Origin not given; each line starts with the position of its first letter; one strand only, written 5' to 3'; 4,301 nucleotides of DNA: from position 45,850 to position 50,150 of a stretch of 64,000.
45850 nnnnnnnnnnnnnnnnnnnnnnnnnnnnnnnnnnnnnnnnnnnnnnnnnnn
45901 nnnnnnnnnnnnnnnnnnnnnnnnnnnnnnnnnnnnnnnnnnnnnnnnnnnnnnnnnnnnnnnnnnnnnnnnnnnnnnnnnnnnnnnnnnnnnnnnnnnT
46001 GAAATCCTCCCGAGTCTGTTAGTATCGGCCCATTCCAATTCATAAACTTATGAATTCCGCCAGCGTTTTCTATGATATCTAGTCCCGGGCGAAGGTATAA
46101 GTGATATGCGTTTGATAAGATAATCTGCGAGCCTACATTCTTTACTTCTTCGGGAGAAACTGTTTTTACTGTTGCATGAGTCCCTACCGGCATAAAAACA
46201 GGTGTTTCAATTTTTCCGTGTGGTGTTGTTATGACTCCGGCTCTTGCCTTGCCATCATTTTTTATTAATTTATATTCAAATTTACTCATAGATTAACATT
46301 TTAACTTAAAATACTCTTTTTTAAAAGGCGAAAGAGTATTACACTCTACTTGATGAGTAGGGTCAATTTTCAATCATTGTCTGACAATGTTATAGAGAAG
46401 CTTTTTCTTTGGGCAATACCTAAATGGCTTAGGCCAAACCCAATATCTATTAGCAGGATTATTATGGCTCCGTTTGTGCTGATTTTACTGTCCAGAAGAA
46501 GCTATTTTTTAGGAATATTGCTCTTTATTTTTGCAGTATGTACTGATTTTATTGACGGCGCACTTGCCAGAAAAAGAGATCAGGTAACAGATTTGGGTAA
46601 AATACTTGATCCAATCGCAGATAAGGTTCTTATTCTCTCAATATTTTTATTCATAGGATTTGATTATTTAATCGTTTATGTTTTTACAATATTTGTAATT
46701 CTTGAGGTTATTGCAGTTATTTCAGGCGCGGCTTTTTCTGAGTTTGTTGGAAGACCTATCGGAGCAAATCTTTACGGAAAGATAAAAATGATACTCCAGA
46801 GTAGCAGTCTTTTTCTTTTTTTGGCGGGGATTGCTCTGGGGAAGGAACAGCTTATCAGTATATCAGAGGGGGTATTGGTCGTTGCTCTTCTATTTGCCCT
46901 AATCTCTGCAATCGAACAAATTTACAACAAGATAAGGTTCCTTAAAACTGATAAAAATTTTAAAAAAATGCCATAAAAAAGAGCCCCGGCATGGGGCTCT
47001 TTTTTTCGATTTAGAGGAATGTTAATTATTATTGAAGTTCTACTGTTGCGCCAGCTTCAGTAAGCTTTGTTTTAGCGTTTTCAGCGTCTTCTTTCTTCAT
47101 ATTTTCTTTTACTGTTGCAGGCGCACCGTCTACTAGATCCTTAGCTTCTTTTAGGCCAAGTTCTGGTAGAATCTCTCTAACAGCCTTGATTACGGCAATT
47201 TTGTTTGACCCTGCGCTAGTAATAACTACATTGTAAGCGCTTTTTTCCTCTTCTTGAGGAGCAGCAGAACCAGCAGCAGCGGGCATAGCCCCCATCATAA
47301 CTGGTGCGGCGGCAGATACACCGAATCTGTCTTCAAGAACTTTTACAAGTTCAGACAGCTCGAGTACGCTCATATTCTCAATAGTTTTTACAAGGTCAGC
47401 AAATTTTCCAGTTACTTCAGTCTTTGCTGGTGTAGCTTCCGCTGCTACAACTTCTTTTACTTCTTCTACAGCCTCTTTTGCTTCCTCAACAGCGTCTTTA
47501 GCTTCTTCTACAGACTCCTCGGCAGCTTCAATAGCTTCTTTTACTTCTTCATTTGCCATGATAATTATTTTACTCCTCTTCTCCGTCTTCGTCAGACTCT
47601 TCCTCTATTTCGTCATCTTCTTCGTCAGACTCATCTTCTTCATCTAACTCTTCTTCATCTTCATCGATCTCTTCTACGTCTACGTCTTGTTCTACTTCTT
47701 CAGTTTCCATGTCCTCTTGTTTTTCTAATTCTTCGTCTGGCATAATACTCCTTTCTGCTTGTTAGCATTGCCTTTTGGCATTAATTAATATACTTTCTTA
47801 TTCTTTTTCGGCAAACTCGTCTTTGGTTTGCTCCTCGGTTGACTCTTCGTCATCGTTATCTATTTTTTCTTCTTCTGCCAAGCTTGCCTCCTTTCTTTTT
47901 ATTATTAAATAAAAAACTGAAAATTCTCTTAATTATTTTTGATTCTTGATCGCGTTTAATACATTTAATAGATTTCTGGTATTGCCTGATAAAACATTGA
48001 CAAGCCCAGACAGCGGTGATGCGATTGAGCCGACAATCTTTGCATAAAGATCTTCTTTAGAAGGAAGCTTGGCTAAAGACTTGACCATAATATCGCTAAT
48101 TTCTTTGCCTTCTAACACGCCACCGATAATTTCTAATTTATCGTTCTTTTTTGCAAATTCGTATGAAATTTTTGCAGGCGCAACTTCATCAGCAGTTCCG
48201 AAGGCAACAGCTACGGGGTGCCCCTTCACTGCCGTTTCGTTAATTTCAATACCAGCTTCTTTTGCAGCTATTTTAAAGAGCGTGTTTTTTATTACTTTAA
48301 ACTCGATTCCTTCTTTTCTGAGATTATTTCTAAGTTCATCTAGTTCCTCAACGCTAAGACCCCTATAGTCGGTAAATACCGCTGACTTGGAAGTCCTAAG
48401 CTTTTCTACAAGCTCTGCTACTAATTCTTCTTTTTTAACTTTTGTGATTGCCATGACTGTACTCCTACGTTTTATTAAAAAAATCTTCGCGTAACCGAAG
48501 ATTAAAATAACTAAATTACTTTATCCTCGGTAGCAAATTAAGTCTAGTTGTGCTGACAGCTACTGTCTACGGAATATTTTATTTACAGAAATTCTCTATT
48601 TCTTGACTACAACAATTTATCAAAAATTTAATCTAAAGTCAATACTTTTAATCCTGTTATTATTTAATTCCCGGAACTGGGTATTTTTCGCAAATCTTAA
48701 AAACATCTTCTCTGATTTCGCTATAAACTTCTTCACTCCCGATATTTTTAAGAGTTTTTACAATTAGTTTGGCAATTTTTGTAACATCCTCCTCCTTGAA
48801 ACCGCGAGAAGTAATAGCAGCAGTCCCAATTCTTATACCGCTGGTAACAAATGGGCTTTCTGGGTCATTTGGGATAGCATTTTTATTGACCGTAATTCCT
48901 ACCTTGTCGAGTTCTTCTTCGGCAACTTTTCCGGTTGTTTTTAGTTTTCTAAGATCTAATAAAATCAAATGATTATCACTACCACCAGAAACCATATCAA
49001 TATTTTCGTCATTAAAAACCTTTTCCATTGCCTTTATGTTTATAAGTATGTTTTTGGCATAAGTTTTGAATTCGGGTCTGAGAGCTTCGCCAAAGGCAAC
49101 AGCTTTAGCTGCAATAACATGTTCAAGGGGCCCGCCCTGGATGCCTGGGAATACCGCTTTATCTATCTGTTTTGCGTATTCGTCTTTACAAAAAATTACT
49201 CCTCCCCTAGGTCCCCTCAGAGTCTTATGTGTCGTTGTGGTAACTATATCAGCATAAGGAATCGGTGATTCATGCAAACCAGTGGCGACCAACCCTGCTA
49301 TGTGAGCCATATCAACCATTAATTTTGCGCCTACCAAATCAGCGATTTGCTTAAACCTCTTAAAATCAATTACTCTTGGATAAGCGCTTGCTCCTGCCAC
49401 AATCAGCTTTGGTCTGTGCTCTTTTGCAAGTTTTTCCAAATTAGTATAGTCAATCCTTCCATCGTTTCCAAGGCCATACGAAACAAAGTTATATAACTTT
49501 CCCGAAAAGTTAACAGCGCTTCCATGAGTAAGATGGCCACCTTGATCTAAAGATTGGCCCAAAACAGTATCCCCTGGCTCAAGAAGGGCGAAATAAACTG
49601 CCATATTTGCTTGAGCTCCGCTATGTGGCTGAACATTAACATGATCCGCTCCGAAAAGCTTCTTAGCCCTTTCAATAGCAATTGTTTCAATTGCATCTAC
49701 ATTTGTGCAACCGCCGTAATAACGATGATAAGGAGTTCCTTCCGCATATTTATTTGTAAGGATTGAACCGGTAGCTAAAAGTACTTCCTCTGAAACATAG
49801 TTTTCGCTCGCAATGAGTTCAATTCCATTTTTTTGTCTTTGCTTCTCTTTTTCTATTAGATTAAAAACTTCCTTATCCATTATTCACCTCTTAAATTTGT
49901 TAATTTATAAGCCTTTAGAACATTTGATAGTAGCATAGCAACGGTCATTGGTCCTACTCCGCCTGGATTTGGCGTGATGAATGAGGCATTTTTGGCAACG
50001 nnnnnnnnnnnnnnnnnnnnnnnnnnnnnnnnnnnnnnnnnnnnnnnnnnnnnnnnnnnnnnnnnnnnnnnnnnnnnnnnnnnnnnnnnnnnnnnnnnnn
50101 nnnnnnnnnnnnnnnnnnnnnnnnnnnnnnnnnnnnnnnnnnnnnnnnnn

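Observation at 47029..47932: Expanded rplJ-rplL spacer (about 370 nt) with two SD-preceded hyper-acidic micro-ORFs, and an acidic N-terminal extension on L7/L12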

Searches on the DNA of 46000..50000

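Call 6: search_rna_families(source=window, start=46000, end=50000, threshold=evalue, max_evalue=1, show_alignments=2)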
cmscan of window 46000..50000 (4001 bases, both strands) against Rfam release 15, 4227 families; matches with E-value up to 1: 3.
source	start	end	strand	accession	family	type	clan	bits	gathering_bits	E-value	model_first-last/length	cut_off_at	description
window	48468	48590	-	RF00557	L10_leader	Cis-reg; leader;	-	64.1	44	4.3e-09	1-138/138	no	Ribosomal protein L10 leader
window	46943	47003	+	RF02844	RefA9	Gene; antisense;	-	29.2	49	0.13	1-64/64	no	Enterococcus sRNA A9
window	47623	47665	-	RF01306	sR52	Gene; snRNA; snoRNA; CD-box;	-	19.1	50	0.91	1-60/60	no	Small nucleolar RNA sR52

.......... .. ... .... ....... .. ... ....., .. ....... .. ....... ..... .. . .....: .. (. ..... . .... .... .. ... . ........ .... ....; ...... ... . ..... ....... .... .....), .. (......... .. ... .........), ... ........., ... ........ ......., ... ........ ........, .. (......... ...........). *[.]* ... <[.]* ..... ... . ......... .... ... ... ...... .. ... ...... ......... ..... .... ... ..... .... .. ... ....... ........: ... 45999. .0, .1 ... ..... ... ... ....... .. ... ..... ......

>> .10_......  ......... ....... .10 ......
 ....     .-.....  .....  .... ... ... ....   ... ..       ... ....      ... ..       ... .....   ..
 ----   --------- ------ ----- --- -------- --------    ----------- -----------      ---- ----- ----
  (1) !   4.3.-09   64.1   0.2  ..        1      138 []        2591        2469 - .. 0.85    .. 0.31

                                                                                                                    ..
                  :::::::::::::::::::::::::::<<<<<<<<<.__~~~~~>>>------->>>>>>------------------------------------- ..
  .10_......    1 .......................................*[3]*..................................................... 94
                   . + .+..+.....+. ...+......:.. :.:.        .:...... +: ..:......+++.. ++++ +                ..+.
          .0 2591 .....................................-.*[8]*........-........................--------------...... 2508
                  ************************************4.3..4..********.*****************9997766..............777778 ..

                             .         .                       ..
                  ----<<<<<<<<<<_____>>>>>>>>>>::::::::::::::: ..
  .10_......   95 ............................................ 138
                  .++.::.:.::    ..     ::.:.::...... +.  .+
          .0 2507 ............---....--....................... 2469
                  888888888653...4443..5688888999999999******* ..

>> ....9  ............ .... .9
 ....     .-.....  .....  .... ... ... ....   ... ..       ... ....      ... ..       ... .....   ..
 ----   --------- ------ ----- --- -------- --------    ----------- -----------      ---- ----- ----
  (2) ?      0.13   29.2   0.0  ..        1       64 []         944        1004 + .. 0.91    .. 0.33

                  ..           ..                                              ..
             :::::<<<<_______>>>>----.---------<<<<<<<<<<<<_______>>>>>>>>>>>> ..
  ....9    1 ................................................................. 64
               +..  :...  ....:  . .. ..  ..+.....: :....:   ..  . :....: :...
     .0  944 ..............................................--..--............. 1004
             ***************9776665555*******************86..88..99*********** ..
